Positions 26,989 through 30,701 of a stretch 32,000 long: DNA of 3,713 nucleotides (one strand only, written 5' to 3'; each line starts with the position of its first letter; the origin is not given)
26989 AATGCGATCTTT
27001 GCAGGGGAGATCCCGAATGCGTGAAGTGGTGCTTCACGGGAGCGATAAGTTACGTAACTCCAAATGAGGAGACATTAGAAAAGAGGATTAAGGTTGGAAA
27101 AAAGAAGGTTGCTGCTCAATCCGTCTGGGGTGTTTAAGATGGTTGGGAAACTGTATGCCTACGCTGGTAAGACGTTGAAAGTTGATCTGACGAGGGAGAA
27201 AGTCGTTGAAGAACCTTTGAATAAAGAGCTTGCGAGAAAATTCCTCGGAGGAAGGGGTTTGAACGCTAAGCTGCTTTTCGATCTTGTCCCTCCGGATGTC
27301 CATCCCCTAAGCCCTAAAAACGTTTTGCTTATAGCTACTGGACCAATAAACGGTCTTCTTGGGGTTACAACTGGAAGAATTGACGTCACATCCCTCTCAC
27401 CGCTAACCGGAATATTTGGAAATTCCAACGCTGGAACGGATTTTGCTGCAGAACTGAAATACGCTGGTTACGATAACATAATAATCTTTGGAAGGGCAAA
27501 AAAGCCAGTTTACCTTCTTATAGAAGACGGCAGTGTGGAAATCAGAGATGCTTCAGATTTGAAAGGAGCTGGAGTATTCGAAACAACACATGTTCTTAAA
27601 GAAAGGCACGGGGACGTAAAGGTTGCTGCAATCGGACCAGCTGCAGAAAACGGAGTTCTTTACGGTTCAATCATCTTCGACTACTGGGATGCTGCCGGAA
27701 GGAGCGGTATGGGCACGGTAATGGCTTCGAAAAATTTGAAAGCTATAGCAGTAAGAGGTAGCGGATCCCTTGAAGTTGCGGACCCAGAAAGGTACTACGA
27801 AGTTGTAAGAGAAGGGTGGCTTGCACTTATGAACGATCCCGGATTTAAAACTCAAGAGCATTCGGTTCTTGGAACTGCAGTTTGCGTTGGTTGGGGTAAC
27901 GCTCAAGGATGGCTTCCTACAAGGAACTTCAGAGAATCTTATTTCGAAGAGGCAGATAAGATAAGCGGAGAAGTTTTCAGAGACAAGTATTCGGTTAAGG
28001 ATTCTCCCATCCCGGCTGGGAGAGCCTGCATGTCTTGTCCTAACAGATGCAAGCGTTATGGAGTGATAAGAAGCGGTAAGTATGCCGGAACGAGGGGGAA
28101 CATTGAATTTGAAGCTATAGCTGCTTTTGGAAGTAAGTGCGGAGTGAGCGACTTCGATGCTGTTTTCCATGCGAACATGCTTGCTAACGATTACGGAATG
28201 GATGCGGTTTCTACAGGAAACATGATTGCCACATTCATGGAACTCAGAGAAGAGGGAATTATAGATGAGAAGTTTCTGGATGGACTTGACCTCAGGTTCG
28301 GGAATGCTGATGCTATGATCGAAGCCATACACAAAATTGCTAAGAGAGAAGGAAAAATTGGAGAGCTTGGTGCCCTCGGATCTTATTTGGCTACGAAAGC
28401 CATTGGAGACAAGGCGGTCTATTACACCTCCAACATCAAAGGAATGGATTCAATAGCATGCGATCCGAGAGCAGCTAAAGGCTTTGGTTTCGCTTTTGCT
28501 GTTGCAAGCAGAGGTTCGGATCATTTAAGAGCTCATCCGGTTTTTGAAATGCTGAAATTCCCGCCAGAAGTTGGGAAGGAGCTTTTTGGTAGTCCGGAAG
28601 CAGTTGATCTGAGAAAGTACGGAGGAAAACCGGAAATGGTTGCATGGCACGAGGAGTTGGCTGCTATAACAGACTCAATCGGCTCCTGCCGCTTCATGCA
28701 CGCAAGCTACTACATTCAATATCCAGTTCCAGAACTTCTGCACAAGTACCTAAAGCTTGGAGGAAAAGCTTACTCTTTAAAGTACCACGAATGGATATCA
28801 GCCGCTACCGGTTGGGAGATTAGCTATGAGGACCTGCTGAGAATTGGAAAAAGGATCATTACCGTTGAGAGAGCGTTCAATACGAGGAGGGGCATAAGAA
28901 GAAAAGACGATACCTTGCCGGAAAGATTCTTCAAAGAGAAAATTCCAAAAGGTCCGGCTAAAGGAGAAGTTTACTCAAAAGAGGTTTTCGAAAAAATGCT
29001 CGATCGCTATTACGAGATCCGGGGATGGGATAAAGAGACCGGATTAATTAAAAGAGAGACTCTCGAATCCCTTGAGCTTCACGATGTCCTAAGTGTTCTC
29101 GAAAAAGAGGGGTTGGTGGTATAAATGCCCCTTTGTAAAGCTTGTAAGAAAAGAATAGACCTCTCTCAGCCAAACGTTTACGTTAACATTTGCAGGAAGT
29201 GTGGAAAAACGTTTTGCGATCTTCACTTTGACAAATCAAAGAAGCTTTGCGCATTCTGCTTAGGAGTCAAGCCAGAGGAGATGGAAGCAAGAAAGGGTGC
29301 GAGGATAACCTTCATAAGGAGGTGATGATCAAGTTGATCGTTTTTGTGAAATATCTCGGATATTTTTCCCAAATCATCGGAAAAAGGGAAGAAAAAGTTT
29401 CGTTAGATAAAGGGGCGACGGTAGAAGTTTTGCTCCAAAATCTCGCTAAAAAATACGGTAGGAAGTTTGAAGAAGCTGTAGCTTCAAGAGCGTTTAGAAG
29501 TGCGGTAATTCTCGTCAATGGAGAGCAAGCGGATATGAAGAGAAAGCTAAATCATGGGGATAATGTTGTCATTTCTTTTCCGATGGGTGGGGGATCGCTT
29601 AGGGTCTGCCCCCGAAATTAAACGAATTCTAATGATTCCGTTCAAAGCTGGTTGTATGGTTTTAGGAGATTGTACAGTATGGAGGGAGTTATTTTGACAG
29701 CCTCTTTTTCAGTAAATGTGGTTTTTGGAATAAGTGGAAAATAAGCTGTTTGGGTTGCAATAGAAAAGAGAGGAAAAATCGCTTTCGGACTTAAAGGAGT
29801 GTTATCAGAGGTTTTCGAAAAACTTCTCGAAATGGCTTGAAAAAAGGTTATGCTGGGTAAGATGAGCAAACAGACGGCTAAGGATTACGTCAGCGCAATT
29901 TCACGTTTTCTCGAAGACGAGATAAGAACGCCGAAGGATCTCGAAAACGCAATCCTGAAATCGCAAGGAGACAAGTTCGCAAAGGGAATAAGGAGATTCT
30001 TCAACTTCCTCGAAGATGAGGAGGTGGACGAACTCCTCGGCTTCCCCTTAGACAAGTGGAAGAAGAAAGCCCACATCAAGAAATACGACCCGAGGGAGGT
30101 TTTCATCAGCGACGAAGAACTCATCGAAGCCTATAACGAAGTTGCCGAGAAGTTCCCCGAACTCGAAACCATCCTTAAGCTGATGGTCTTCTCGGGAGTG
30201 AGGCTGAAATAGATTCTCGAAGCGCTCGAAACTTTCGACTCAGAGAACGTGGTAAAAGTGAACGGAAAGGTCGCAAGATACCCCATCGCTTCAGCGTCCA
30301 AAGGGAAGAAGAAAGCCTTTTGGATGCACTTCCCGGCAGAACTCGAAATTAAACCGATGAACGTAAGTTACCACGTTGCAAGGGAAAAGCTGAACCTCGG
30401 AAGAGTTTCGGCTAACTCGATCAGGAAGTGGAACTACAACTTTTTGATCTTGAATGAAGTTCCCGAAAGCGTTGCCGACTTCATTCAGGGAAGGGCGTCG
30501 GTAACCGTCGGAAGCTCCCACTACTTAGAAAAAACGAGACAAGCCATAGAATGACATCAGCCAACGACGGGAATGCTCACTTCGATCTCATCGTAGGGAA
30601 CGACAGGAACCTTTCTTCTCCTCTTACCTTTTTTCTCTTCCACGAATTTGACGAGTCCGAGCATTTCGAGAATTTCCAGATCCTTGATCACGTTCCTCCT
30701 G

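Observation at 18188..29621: An 11-gene tightly coupled operon combines a HyuAB carboxylase-type enzyme, V4R sensor, ACAD, B12 mutase, NrpR-like regulator and a W-AOR module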

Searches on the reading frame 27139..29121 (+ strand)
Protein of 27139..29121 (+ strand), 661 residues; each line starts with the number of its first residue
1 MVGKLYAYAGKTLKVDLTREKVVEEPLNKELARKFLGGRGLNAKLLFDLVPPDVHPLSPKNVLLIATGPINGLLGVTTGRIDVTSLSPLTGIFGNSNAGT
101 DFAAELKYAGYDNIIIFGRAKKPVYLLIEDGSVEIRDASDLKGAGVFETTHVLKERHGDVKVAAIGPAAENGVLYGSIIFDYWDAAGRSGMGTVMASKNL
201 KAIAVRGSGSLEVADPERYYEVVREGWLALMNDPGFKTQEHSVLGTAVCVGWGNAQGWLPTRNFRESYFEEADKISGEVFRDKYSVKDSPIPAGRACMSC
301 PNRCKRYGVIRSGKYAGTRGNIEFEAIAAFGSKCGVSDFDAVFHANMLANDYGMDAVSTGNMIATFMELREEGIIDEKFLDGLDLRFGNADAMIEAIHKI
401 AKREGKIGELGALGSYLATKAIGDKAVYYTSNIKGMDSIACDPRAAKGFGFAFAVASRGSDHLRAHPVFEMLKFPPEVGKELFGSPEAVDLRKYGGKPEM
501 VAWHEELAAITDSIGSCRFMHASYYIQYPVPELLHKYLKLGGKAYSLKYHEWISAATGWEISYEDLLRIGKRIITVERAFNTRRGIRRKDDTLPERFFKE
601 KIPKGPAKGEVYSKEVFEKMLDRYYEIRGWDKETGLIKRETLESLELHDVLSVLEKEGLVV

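Call 4: search_protein_families(library=pfam, proteins=[window:27139-29121:+])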
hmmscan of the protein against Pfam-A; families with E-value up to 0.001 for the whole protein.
window:27139-29121:+ (661 aa): 2 families
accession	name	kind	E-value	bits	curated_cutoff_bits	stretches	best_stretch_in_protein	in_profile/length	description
PF01314.23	AFOR_C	-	8.9e-124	414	27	1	232-647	12-385/385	Aldehyde ferredoxin oxidoreductase, domains 2 & 3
PF02730.20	AFOR_N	-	5e-76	255.3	29.8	1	10-207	1-198/199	Aldehyde ferredoxin oxidoreductase, N-terminal domain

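Call 50: search_solved_structures(query=window:27139-29121:+, max_evalue=1e-10)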
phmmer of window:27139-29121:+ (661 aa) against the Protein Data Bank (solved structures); distinct sequences matched with E-value up to 1e-10: 9.
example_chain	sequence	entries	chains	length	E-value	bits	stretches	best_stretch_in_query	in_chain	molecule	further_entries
9mqx_D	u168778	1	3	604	7.5e-125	421.4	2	6-520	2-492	Aldehyde:ferredoxin oxidoreductase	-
1aor_A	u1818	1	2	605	4.1e-115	389.2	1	6-647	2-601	ALDEHYDE FERREDOXIN OXIDOREDUCTASE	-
9g7j_A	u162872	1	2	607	3.8e-111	376.1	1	5-650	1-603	Aldehyde ferredoxin oxidoreductase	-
8c0z_A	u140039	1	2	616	1e-104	354.9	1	10-645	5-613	Aldehyde:ferredoxin oxidoreductase,tungsten-containing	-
1b25_A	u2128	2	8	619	7.7e-89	302.4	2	5-468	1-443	PROTEIN (FORMALDEHYDE FERREDOXIN OXIDOREDUCTASE) | FORMALDEHYDE FERREDOXIN OXIDOREDUCTASE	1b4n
9q1t_A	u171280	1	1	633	2.1e-80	274.5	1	5-645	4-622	Tungsten-dependent aldehyde oxidoreductase WOR83 from Haloferax volcanii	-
6x6u_A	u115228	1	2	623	2e-68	234.9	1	5-464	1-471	Formaldehyde:ferredoxin oxidoreductase wor5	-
6x1o_A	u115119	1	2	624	2e-68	234.9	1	5-464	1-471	Formaldehyde:ferredoxin oxidoreductase wor5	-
4z3w_A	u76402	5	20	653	1e-67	232.6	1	6-436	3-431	Benzoyl-CoA reductase, putative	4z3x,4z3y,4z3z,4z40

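Call 57: search_protein_families(library=ncbifam, proteins=[window:27139-29121:+], max_evalue=1e-10)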
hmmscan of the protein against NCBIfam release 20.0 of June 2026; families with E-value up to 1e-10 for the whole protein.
window:27139-29121:+ (661 aa): 1 family
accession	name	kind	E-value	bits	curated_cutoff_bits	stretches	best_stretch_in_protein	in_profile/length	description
NF007354.0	PRK09849.1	equivalog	7.3e-70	236.4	868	2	5-221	5-221/703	aldehyde ferredoxin oxidoreductase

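Call 78: search_solved_structures(query=window:27139-29121:+, max_evalue=1e-100, show_alignments=2)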
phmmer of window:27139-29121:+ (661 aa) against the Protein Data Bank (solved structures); distinct sequences matched with E-value up to 1e-100: 4.
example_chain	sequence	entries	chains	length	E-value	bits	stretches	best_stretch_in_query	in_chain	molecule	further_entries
9mqx_D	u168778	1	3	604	7.5e-125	421.4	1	6-520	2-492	Aldehyde:ferredoxin oxidoreductase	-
1aor_A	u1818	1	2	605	4.1e-115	389.2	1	6-647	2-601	ALDEHYDE FERREDOXIN OXIDOREDUCTASE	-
9g7j_A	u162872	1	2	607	3.8e-111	376.1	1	5-650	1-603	Aldehyde ferredoxin oxidoreductase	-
8c0z_A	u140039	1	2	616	1e-104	354.9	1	10-645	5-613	Aldehyde:ferredoxin oxidoreductase,tungsten-containing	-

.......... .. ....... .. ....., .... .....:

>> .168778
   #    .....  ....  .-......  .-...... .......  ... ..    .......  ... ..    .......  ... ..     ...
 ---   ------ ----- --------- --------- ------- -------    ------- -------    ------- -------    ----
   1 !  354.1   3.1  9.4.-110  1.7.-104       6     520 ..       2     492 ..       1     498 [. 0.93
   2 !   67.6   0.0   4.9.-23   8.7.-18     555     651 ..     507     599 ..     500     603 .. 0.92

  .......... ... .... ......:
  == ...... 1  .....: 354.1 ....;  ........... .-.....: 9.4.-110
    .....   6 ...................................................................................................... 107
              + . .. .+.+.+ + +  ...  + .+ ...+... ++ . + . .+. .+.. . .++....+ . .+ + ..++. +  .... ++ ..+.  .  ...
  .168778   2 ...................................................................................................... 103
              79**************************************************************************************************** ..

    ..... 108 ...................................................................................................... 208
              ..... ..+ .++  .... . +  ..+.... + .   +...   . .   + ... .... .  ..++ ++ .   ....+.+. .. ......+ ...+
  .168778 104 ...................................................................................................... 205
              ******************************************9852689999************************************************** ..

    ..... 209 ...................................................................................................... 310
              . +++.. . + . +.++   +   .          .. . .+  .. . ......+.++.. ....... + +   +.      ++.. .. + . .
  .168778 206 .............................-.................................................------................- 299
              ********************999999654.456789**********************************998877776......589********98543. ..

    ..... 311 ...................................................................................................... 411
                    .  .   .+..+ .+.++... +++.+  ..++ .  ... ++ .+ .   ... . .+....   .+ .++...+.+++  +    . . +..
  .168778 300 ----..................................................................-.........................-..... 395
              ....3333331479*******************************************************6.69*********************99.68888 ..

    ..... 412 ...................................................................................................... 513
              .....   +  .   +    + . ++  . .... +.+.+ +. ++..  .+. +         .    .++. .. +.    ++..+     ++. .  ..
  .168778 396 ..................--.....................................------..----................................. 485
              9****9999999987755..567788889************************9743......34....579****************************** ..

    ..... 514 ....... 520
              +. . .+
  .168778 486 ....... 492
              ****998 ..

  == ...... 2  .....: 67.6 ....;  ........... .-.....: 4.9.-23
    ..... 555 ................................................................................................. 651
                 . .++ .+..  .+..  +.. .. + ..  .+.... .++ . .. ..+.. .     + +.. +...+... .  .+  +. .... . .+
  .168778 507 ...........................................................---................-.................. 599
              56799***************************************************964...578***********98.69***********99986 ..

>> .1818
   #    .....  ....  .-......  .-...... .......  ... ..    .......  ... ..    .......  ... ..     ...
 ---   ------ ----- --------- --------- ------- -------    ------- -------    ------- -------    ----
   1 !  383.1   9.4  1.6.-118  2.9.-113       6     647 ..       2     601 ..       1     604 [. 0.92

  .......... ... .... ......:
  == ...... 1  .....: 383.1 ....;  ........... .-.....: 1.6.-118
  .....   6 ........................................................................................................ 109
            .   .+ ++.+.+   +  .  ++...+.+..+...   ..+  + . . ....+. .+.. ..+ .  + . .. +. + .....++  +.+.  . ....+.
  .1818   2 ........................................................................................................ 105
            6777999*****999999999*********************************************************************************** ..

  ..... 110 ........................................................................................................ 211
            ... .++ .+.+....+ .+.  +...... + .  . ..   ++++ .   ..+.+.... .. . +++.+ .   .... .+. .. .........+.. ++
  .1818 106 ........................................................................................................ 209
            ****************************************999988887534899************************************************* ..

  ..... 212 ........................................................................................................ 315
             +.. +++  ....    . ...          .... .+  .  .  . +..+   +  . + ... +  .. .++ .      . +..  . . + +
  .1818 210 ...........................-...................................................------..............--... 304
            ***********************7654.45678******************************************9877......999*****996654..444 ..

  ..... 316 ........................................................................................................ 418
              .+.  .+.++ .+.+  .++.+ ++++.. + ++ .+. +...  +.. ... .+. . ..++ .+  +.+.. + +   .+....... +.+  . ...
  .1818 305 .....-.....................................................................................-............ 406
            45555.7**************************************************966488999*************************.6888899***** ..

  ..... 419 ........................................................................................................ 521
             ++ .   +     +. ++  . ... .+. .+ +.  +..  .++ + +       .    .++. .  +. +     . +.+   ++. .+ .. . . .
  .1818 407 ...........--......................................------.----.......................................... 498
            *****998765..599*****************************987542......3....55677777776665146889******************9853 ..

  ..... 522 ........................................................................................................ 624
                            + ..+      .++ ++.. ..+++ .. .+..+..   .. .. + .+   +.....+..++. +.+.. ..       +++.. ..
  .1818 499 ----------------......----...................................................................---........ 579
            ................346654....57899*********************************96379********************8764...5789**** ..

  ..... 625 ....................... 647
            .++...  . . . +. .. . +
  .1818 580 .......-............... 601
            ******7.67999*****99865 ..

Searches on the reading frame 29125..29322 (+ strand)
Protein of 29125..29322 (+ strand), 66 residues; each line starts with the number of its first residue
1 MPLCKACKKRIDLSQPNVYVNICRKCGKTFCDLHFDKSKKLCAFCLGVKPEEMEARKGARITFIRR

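Call 68: search_protein_families(library=pfam, proteins=[window:29125-29322:+], max_evalue=0.01)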
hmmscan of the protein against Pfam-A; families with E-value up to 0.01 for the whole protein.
window:29125-29322:+ (66 aa): 0 families

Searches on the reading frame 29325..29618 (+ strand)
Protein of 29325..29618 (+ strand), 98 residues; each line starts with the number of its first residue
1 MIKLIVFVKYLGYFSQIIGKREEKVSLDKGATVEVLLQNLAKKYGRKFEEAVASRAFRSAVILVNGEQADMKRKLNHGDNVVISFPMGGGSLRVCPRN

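Call 46: search_protein_families(library=pfam, proteins=[window:29325-29618:+], max_evalue=0.00001)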
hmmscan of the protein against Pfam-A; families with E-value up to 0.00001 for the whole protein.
window:29325-29618:+ (98 aa): 1 family
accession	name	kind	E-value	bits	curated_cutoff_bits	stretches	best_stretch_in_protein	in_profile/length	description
PF02597.26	ThiS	-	3.3e-09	37.6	22.5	1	8-90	1-76/76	ThiS family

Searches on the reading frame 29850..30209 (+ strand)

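Call 68: search_protein_families(library=pfam, proteins=[window:29850-30209:+], max_evalue=0.01)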
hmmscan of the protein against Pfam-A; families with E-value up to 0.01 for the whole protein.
window:29850-30209:+ (120 aa): 1 family
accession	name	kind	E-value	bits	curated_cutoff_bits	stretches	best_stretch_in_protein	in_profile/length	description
PF16795.10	Phage_integr_3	-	6e-06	26.7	27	1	83-120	1-38/161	Archaeal phage integrase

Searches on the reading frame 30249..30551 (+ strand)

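Call 68: search_protein_families(library=pfam, proteins=[window:30249-30551:+], max_evalue=0.01)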
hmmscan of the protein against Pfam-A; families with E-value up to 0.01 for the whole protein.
window:30249-30551:+ (101 aa): 1 family
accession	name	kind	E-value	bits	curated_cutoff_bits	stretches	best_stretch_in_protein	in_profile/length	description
PF16795.10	Phage_integr_3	-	7.6e-28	97.9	27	1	5-99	55-151/161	Archaeal phage integrase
